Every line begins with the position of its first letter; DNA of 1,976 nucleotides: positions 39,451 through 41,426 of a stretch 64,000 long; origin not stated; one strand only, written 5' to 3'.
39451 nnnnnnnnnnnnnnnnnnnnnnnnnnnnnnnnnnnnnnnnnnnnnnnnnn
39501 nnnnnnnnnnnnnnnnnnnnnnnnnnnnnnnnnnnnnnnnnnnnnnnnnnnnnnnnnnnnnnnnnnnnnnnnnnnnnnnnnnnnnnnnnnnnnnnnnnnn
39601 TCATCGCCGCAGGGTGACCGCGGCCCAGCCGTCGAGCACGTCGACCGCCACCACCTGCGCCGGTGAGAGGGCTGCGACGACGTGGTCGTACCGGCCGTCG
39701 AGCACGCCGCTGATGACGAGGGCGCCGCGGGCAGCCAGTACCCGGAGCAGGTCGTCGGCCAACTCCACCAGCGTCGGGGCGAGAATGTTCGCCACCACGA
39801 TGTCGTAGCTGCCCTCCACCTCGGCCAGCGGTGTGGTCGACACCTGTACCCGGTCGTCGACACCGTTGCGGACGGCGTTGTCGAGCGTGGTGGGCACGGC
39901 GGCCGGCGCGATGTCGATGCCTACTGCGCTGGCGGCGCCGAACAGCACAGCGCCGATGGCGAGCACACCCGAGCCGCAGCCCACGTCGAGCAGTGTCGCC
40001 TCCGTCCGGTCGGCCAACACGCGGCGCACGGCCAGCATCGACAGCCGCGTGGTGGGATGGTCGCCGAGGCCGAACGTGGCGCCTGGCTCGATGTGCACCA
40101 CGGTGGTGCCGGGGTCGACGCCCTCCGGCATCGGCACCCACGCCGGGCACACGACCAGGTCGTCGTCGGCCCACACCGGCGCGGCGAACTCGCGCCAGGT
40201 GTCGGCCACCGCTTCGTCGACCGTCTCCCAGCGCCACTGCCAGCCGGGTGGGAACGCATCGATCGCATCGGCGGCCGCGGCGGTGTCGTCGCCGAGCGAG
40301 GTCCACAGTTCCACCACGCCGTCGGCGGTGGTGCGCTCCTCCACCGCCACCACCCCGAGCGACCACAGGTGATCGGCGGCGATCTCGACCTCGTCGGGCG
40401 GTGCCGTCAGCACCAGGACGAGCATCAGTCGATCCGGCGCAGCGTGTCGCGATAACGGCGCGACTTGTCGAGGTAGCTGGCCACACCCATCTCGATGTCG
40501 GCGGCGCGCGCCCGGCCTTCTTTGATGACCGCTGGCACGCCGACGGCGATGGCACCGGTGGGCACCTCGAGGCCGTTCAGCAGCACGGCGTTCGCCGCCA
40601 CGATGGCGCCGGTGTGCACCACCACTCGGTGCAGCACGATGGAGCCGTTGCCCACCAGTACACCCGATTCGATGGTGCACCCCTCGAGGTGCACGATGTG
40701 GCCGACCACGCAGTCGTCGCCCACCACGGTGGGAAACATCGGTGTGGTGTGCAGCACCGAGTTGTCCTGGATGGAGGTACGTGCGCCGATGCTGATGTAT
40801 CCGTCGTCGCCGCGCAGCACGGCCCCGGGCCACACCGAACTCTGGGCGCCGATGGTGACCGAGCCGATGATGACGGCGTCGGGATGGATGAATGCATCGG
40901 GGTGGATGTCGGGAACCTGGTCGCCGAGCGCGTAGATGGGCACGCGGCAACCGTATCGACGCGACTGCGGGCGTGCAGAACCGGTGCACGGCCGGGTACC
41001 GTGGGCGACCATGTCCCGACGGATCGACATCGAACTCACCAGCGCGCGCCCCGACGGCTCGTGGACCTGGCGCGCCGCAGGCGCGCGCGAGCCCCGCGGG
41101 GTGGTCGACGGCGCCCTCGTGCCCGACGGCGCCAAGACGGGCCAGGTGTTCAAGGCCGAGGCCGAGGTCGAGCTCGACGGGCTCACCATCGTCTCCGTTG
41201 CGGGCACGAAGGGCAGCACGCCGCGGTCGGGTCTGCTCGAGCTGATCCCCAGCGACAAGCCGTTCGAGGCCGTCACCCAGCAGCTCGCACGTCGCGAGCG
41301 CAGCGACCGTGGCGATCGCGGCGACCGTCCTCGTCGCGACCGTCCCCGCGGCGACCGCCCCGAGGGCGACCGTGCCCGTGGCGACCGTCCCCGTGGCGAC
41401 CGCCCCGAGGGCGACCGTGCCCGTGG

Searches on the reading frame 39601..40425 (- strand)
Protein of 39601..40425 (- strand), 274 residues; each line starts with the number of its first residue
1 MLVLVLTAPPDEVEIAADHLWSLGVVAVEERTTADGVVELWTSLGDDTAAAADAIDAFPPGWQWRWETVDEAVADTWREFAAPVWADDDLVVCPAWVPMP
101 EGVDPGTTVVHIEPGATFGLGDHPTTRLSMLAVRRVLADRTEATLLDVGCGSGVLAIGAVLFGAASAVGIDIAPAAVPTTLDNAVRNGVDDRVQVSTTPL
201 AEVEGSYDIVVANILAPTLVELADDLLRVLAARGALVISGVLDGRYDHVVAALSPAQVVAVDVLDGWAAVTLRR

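Call 25: search_protein_families(library=pfam, proteins=[window:39601-40425:-], max_evalue=0.001)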
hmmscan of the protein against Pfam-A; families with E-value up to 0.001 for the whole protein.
window:39601-40425:- (274 aa): 8 families
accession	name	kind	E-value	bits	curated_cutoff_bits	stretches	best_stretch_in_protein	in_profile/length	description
PF06325.19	PrmA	-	3.4e-50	171.7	22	1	66-273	89-294/296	Ribosomal protein L11 methyltransferase (PrmA)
PF13847.12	Methyltransf_31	-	1.3e-08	35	27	1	142-239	4-110/145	Methyltransferase domain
PF13649.12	Methyltransf_25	-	1.8e-07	32.2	27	1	146-234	2-97/97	Methyltransferase domain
PF05175.20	MTS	-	9.5e-07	29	23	1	136-213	26-105/170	Methyltransferase small domain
PF13489.12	Methyltransf_23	-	1.2e-06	28.8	27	1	134-213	14-88/164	Methyltransferase domain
PF08241.18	Methyltransf_11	-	1.4e-06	29.3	21.2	1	146-238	1-95/95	Methyltransferase domain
PF08242.18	Methyltransf_12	-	4.5e-06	27.7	30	1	146-219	1-78/98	Methyltransferase domain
PF01170.24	UPF0020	-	8.4e-05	22.8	22.3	1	141-213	28-128/197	RMKL-like, methyltransferase domain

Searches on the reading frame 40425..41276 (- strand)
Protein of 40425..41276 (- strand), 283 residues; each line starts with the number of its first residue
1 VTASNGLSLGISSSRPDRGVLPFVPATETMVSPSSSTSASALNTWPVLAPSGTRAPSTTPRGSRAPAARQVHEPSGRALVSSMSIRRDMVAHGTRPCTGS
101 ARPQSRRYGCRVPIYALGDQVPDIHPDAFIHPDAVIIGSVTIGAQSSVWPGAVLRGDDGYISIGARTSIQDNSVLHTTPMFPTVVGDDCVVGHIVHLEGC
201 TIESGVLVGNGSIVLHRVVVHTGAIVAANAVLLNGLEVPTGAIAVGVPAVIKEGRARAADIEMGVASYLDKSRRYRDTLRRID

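Call 25: search_protein_families(library=pfam, proteins=[window:40425-41276:-], max_evalue=0.001)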
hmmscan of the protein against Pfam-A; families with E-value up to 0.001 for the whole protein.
window:40425-41276:- (283 aa): 2 families
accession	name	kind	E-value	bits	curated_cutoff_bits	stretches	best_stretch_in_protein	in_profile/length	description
PF00132.30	Hexapep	-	1.3e-16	59.9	27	3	124-156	4-36/36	Bacterial transferase hexapeptide (six repeats)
PF25084.1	LbH_EIF2B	-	2.4e-08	34.4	54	1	161-238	22-99/105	EIF2B subunit epsilon LbH domain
